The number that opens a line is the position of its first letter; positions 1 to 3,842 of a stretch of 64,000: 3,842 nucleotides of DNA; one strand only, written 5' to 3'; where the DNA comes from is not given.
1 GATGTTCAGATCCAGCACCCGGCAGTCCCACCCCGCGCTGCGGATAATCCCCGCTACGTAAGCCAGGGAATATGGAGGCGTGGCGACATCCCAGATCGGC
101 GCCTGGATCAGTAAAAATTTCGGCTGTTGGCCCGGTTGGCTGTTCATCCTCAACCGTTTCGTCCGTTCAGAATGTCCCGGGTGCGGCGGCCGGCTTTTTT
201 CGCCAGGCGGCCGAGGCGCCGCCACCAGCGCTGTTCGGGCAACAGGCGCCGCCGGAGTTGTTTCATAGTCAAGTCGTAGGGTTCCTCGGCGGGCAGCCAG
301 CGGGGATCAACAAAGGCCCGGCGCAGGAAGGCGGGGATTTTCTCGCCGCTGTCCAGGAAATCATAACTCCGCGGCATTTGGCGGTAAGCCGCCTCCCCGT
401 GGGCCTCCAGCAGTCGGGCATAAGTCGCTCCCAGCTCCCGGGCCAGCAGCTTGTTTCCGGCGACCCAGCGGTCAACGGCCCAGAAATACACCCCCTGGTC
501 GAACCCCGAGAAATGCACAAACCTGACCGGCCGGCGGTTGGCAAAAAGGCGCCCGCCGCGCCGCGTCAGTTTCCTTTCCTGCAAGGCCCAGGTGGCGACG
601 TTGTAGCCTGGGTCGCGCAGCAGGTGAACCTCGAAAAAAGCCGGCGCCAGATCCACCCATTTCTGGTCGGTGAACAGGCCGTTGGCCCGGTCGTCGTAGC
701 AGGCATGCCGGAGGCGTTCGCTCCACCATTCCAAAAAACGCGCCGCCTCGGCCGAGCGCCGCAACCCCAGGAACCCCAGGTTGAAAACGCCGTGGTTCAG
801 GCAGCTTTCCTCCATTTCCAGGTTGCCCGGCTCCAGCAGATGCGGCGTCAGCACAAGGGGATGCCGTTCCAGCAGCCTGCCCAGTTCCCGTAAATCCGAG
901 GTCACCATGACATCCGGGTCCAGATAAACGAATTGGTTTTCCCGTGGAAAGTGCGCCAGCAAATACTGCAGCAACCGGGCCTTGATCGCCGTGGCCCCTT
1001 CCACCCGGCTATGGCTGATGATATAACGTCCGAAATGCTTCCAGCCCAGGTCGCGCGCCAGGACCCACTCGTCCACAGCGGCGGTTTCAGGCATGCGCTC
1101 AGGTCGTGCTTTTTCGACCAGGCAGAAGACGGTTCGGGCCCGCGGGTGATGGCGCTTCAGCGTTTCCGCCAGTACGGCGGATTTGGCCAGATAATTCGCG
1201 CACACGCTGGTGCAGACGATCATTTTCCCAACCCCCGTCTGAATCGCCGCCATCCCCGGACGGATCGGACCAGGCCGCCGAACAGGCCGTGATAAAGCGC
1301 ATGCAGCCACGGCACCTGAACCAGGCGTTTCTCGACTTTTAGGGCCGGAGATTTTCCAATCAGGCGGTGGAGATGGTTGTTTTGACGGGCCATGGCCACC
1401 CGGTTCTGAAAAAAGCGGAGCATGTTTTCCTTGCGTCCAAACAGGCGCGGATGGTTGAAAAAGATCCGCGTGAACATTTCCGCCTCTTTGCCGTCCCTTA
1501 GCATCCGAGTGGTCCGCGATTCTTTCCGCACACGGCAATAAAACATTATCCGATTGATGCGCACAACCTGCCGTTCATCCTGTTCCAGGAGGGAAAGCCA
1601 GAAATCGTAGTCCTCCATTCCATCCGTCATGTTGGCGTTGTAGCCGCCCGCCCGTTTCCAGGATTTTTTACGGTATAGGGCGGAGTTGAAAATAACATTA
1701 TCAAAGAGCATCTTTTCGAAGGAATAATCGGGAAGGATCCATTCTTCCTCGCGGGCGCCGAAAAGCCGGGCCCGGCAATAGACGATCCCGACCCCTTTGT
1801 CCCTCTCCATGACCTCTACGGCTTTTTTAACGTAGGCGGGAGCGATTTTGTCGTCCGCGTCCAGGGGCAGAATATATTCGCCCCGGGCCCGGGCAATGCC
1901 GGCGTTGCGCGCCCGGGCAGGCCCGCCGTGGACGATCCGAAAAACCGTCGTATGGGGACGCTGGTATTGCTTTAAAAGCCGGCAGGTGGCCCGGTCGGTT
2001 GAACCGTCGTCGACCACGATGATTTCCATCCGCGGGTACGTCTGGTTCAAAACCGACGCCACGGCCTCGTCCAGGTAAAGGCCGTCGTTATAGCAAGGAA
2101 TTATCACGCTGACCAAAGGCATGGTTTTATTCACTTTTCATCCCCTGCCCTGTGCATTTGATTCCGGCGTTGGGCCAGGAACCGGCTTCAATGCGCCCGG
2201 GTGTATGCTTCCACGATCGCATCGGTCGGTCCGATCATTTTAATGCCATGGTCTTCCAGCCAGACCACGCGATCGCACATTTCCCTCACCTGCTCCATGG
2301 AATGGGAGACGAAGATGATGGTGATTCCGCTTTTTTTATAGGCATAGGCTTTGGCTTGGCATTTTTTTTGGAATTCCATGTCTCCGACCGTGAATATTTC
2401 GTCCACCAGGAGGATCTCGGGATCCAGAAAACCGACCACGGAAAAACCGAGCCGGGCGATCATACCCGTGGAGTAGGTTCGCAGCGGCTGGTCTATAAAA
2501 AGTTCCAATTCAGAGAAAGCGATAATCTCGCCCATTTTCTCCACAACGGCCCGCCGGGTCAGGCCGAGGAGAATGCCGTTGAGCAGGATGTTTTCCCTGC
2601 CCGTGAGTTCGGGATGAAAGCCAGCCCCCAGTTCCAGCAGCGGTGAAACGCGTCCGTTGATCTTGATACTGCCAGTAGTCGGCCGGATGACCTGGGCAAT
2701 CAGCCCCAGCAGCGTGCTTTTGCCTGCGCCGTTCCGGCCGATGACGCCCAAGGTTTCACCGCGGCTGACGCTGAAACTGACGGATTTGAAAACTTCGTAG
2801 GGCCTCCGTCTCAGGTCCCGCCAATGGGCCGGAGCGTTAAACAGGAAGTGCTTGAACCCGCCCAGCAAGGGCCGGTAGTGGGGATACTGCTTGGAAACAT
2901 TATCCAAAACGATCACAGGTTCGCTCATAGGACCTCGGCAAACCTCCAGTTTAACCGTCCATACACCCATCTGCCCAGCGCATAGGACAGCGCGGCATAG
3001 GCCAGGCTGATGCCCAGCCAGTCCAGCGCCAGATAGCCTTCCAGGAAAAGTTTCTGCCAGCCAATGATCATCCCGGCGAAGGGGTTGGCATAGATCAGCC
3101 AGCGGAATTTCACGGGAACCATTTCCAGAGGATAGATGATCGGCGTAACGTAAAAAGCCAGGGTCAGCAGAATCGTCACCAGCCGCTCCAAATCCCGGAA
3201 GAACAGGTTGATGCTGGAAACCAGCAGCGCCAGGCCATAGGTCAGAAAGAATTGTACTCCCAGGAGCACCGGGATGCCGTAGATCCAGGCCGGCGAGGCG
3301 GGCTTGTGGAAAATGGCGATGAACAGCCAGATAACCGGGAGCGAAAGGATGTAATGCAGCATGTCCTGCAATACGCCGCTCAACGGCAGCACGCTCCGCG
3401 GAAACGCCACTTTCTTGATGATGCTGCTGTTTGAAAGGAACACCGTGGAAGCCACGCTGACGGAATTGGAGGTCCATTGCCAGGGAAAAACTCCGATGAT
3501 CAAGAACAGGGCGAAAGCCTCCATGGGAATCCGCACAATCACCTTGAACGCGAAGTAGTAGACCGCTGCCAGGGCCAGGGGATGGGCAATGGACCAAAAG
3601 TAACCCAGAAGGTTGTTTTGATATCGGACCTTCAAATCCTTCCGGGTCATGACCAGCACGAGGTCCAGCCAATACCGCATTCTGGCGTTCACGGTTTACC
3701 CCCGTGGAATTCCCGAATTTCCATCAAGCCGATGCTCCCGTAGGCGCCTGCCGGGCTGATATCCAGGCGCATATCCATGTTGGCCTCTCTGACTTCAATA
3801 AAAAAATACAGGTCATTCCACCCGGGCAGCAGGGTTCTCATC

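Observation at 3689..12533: Two tandem MBOAT + ~970-aa AlgJ/AlgX('DHHW')-like partner pairs embedded in a Wzm/Wzt glycan-export operon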

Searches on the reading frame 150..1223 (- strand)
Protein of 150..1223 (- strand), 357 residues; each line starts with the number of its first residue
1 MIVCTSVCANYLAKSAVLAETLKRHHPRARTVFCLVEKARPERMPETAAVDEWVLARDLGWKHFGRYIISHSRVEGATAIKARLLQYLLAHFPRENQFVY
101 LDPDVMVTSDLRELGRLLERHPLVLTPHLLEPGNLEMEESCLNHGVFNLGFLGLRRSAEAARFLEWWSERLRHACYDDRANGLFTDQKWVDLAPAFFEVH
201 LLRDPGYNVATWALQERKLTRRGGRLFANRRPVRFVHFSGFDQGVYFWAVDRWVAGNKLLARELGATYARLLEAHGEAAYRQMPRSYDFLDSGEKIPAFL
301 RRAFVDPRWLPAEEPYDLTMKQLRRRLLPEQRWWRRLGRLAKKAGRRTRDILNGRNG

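Call 26: search_protein_families(library=pfam, proteins=[window:150-1223:-], max_evalue=0.001)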
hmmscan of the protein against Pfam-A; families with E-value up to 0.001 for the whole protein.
window:150-1223:- (357 aa): 0 families

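Call 82: search_protein_families(library=pfam, proteins=[window:150-1223:-], max_evalue=5)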
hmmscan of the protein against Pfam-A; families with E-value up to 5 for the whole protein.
window:150-1223:- (357 aa): 1 family
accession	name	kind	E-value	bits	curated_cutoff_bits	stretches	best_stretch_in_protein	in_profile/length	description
PF01501.26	Glyco_transf_8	-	0.014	15.4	24.3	1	10-116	9-120/253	Glycosyl transferase family 8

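Call 89: search_protein_families(library=ncbifam, proteins=[window:150-1223:-], max_evalue=0.01)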
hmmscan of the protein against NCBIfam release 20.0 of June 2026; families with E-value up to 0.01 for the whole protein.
window:150-1223:- (357 aa): 0 families

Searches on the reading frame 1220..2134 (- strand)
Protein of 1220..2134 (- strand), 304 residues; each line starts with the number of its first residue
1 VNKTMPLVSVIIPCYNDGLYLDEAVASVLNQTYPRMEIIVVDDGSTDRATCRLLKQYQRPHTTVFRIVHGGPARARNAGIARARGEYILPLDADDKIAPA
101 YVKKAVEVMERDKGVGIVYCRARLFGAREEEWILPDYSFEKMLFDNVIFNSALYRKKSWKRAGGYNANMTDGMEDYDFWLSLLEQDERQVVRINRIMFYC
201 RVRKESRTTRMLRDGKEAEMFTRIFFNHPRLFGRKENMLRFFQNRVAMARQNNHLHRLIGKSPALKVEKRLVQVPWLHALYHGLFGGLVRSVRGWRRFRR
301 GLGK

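Call 7: search_protein_families(library=pfam, proteins=[window:1220-2134:-], max_evalue=0.01)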
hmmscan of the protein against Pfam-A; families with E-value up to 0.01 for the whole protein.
window:1220-2134:- (304 aa): 5 families
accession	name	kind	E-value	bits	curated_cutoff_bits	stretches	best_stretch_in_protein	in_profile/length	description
PF00535.33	Glycos_transf_2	-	1.8e-33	116.3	23.3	1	9-146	1-134/168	Glycosyl transferase family 2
PF13641.12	Glyco_tranf_2_3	-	1.7e-14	54.8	27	1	8-124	3-125/230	Glycosyltransferase like family 2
PF10111.15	Glyco_tranf_2_2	-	4.1e-13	49.9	27.3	1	9-184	1-201/276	Glycosyltransferase like family 2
PF13632.12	Glyco_trans_2_3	-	0.00015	22.1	27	1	87-204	1-127/198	Glycosyl transferase family group 2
PF13704.12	Glyco_tranf_2_4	-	0.0039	18.1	27.5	0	16-95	2-82/98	Glycosyl transferase family 2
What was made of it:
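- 1220..2134 (-): GT2 glycosyltransferase (304 aa), conserved at the cassette's 3' side. Call 7.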

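Call 11: search_protein_families(library=ncbifam, proteins=[window:1220-2134:-], max_evalue=0.01)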
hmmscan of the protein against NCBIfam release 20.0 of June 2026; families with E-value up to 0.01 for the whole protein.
window:1220-2134:- (304 aa): 25 families
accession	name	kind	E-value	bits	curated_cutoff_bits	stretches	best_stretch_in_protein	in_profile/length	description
NF007482.0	PRK10073.1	equivalog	1.7e-23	83.1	423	1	1-125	1-125/334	glycosyltransferase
NF047683.1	TeichurnBiosyTuaG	equivalog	4.9e-22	78.8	400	1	1-113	1-115/252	teichuronic acid biosynthesis protein TuaG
TIGR03937.1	PgaC_IcaA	equivalog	4.2e-20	72.1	422.3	1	3-122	42-163/407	poly-beta-1,6-N-acetyl-D-glucosamine synthase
NF041875.1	EPS_EpsD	equivalog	1.6e-18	67.2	370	1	8-110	1-105/325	exopolysaccharide biosynthesis glycosyltransferase EpsD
NF038299.1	EPS_HpsN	equivalog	2.9e-17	62.6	425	1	6-121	1-118/317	hormogonium polysaccharide biosynthesis glycosyltransferase HpsN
NF053739.1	GlytfEpsEBac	equivalog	1.3e-16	60.4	450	1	6-188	1-191/265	glycosyltransferase EpsE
NF050050.1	ProtGlycPglI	equivalog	1.1e-14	54.5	500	1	5-108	1-107/306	GalNAc(5)-diNAcBac-PP-undecaprenol beta-1,3-glucosyltransferase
TIGR04283.1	glyco_like_mftF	equivalog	2.5e-14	53.4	182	1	8-190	1-177/221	TIGR04283 family arsenosugar biosynthesis glycosyltransferase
TIGR04242.1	nodulat_NodC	equivalog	2.5e-14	53.1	550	1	3-120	45-166/395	chitooligosaccharide synthase NodC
TIGR03965.1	mycofact_glyco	equivalog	4.4e-14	52.2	280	1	5-118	73-187/467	mycofactocin biosynthesis glycosyltransferase MftF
TIGR03111.1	glyc2_xrt_Gpos1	hypoth_equivalog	1.5e-13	50.4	363.95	1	3-115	46-162/439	TIGR03111 family XrtG-associated glycosyltransferase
NF007453.0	PRK10018.1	equivalog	6e-11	42.5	382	1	2-107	2-109/280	colanic acid biosynthesis glycosyltransferase WcaA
NF041394.1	GtaseAglG_Halo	equivalog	8.9e-11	41.6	440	1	8-116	3-114/304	glucosyl-dolichyl phosphate glucuronosyltransferase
TIGR04017.1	WcaA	equivalog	1.3e-10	41.4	495.75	1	4-111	3-112/279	colanic acid biosynthesis glycosyltransferase WcaA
NF038302.1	EPS_HpsE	equivalog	1.6e-09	37.2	300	1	8-116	3-118/307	hormogonium polysaccharide biosynthesis glycosyltransferase HpsE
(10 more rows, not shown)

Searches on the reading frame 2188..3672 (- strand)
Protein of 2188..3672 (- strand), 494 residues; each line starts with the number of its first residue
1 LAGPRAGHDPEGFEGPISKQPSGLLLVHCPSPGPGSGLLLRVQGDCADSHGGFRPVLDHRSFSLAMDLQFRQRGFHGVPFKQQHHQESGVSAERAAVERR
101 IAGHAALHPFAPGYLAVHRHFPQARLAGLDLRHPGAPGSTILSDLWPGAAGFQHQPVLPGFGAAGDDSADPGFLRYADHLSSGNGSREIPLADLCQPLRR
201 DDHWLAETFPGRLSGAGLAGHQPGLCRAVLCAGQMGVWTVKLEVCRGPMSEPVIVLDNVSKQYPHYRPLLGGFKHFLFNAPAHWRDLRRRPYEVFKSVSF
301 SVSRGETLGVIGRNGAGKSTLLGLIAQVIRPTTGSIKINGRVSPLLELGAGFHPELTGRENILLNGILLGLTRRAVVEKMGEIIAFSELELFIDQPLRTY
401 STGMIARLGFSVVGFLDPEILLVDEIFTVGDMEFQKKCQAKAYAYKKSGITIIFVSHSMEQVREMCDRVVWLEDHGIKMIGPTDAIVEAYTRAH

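Call 7: search_protein_families(library=pfam, proteins=[window:2188-3672:-], max_evalue=0.01)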
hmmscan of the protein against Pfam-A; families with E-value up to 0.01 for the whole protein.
window:2188-3672:- (494 aa): 3 families
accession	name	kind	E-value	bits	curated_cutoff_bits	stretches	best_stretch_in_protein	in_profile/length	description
PF00005.33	ABC_tran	-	7.8e-18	65.8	25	1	296-426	2-135/137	ABC transporter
PF13555.12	AAA_29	-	0.00024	21.2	27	1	295-339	12-55/61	P-loop containing region of AAA domain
PF13304.12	AAA_21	-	0.0044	17.6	27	0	309-329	3-23/304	AAA domain, putative AbiEii toxin, Type IV TA system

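Call 11: search_protein_families(library=ncbifam, proteins=[window:2188-3672:-], max_evalue=0.01)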
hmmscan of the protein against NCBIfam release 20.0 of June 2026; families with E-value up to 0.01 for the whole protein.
window:2188-3672:- (494 aa): 180 families (the best 25 are shown)
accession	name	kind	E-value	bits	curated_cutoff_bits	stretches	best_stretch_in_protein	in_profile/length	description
NF050108.1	galactan_ABC_ATP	equivalog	2.9e-56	190.4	400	1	293-491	43-241/244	galactan export ABC transporter ATP-binding subunit Wzt/RfbE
NF010065.0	PRK13545.1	equivalog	3.3e-56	191.1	538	1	294-491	39-235/549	teichoic acids export protein ATP-binding subunit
NF010066.0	PRK13546.1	equivalog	1.3e-50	172.2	320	1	254-491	5-235/264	teichoic acids export ABC transporter ATP-binding subunit TagH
TIGR01188.1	drrA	subfamily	5.4e-28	98.2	312.45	2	354-476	79-200/302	daunorubicin resistance ABC transporter, ATP-binding protein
TIGR01288.1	nodI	equivalog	6.3e-23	81.2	424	1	295-488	20-224/303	nodulation factor ABC transporter ATP-binding protein NodI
NF010059.0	PRK13536.1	equivalog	6.9e-23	80.9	549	1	294-479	58-253/342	nodulation factor ABC transporter ATP-binding protein NodI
TIGR04521.1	ECF_ATPase_2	equivalog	2.6e-21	75.9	330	2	370-488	114-234/279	energy-coupling factor transporter ATPase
TIGR01186.1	proV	subfamily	1e-20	74.2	326.6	1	296-488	10-219/363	betaine/proline/choline family ABC transporter ATP-binding protein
NF010060.0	PRK13537.1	equivalog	1.6e-20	73.2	521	1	294-474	30-221/314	nodulation factor ABC transporter ATP-binding protein NodI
TIGR03740.1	galliderm_ABC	subfamily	1.8e-19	70.3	309.75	1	293-474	14-199/223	lantibiotic protection ABC transporter ATP-binding subunit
NF006987.0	PRK09452.1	equivalog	5.8e-18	64.7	482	1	293-488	31-237/378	spermidine/putrescine ABC transporter ATP-binding protein PotA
TIGR03864.1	PQQ_ABC_ATP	hypoth_equivalog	7e-18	64.9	302.25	1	293-489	15-222/236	ABC transporter, ATP-binding subunit, PQQ-dependent alcohol dehydrogenase system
TIGR03375.1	type_I_sec_LssB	subfamily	1.6e-17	63.1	693.1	2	293-340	481-528/696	type I secretion system permease/ATPase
NF000355.4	ribo_prot_ABC_F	equivalog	1.9e-17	63.3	380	1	293-479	16-194/499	ribosomal protection-like ABC-F family protein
TIGR00968.1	3a0106s01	subfamily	2e-17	63.5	342.75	1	293-489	14-221/237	sulfate ABC transporter ATP-binding protein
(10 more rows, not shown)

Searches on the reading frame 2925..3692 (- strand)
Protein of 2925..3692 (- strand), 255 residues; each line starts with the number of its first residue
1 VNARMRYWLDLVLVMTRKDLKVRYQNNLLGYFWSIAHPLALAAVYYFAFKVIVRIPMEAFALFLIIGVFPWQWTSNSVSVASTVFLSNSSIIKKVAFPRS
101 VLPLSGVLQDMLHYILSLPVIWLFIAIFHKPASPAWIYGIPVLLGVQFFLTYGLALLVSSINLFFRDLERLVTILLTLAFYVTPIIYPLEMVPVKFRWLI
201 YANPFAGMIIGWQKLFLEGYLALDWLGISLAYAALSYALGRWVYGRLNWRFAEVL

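Call 7: search_protein_families(library=pfam, proteins=[window:2925-3692:-], max_evalue=0.01)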
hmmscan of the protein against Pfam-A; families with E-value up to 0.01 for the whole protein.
window:2925-3692:- (255 aa): 1 family
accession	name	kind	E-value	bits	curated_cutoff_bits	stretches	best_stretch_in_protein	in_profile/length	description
PF01061.29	ABC2_membrane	-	1.6e-11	44.6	26.9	1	12-213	3-207/211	ABC-2 type transporter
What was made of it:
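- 2925..3692 (-): Wzm, the ABC-2 permease (255 aa). It overlaps partner1 by 4 nt. Pfam ABC2_membrane 44.6 bits (call 7).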

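Call 11: search_protein_families(library=ncbifam, proteins=[window:2925-3692:-], max_evalue=0.01)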
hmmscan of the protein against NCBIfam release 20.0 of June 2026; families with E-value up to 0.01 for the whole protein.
window:2925-3692:- (255 aa): 2 families
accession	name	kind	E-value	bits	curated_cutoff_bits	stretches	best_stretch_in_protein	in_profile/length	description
NF050109.1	galactan_ABC_perm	equivalog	2.2e-16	60.2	380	1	11-192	23-203/272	galactan export ABC transporter permease subunit Wzm/RfbD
NF050053.1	CapPschTportKpsM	equivalog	6.6e-08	32.8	300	1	11-226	4-227/257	capsule polysaccharide transporter KpsM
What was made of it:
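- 2925..3692 (-): Best NCBIfam hits are Wzm/RfbD and KpsM (call 11).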
